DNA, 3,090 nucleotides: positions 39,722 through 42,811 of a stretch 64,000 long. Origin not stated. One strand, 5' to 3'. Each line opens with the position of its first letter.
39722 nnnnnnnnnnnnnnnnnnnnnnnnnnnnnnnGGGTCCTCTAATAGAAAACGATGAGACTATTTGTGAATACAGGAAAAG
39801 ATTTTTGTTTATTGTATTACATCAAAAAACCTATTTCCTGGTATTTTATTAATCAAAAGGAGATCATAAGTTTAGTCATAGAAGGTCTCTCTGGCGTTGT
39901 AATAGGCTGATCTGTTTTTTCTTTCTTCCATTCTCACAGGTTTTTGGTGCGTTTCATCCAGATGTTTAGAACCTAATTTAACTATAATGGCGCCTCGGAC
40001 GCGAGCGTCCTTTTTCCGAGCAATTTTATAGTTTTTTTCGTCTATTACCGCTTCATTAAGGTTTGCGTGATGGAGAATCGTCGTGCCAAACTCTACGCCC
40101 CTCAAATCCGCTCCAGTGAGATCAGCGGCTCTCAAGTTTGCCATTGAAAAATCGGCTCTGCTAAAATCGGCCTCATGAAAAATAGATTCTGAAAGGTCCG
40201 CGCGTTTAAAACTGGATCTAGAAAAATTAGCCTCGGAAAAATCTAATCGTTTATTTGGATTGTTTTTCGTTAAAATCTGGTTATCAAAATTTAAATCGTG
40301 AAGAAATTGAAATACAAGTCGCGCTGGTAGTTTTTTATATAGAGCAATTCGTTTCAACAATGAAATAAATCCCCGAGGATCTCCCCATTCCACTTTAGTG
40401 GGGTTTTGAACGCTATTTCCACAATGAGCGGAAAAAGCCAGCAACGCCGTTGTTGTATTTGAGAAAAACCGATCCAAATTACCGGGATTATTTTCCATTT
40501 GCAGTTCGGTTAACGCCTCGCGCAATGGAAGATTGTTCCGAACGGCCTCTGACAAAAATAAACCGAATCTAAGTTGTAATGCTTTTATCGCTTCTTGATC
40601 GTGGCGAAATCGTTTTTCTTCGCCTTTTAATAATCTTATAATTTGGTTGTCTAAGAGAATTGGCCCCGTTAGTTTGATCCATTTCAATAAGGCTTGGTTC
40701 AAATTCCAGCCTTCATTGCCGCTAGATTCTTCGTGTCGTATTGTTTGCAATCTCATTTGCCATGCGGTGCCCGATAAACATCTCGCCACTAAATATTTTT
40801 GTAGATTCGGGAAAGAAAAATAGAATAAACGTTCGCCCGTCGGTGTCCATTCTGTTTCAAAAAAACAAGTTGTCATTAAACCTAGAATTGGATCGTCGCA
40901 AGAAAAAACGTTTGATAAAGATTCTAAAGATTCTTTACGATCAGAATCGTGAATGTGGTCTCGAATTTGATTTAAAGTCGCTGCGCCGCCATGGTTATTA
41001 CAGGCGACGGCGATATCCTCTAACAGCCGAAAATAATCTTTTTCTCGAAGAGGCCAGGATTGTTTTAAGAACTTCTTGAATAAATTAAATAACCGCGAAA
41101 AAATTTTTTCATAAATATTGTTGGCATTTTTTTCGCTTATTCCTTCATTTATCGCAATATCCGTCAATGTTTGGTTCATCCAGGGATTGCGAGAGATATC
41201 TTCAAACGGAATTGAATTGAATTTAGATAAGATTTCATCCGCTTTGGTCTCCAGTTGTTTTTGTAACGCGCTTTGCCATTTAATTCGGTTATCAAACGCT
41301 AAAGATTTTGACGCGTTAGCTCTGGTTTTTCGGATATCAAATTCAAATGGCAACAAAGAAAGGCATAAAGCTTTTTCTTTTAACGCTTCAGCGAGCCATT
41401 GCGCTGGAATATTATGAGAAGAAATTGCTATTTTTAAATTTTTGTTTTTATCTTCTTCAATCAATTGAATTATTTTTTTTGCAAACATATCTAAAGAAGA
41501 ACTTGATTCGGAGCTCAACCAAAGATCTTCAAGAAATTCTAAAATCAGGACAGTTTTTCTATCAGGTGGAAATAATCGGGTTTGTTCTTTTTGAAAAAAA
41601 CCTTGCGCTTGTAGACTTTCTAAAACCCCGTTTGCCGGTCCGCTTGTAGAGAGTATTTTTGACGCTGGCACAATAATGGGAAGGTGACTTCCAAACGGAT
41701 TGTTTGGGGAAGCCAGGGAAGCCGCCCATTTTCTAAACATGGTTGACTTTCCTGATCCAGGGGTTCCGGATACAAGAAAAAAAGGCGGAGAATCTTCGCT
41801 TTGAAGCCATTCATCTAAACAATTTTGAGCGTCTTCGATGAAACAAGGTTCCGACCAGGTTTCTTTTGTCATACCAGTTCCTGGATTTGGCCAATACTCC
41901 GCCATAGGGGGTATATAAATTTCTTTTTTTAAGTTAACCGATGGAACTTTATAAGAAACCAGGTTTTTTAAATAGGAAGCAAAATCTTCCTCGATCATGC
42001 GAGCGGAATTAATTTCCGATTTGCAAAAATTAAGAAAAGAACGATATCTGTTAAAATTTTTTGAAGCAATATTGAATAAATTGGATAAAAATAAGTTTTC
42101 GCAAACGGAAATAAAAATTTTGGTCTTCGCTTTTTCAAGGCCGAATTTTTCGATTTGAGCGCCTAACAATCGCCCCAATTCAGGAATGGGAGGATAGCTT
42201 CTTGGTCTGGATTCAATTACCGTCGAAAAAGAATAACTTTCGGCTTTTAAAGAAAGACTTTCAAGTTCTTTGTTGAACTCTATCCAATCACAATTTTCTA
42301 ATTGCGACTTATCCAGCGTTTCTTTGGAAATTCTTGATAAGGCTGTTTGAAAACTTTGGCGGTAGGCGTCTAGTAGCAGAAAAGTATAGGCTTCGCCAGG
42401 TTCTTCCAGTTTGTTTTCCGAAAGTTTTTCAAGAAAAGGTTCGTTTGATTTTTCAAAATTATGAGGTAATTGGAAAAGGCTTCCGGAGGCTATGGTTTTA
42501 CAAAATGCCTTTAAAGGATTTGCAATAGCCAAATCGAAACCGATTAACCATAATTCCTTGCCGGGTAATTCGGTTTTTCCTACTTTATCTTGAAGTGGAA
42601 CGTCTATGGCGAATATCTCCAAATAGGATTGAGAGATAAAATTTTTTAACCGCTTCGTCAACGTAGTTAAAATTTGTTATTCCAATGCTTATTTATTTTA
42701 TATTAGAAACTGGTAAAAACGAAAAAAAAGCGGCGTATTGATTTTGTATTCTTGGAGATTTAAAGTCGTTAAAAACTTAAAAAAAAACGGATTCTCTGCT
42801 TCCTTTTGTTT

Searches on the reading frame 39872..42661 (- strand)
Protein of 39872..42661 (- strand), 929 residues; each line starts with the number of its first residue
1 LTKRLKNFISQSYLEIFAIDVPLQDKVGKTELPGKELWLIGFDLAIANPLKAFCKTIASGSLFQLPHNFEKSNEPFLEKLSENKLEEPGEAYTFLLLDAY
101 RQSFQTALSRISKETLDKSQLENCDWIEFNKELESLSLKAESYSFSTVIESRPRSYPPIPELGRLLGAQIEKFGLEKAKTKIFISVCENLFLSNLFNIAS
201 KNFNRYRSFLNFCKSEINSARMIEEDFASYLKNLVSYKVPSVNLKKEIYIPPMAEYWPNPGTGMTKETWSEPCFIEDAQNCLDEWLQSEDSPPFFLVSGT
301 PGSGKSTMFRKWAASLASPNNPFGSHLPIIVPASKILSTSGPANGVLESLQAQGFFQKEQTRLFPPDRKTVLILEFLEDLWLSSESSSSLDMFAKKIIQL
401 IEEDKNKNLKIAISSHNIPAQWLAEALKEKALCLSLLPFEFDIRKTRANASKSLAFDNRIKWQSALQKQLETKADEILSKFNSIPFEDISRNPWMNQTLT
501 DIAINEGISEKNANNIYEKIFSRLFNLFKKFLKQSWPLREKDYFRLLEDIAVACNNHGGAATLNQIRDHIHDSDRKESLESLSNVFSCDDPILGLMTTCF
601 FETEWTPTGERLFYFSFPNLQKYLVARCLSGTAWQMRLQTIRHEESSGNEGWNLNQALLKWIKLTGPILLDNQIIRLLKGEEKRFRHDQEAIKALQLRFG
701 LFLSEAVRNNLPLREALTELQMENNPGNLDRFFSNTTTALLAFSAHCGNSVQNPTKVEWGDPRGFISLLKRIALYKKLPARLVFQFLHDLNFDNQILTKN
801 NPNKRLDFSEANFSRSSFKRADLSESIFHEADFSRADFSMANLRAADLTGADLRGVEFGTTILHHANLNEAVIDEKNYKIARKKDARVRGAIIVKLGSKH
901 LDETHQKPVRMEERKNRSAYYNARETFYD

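Call 34: search_protein_families(library=pfam, proteins=[window:39872-42661:-], max_evalue=0.01)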
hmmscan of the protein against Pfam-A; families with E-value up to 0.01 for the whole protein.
window:39872-42661:- (929 aa): 7 families
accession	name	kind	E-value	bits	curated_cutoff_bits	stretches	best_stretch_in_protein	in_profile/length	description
PF00805.28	Pentapeptide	-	3.3e-15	55.8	20.2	2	807-839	7-39/40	Pentapeptide repeats (8 copies)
PF13599.13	Pentapeptide_4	-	2.9e-09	37.3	38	1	807-870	7-70/78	Pentapeptide repeat region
PF13576.12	Pentapeptide_3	-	8e-06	26.4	27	1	808-851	1-47/48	Pentapeptide repeats (9 copies)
PF24883.2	NPHP3_N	-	0.00014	22.6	24.8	1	283-320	13-50/164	Nephrocystin 3, N-terminal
PF13191.12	AAA_16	-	0.00094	20.1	32.6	1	289-326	21-63/167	AAA ATPase domain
PF25199.1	nSTAND_NTPase5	-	0.0015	18.8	34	1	283-318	30-68/145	Novel STAND NTPase 5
PF22735.1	NNH3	-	0.003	18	27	0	52-234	17-198/213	NACHT N-terminal Helical domain 3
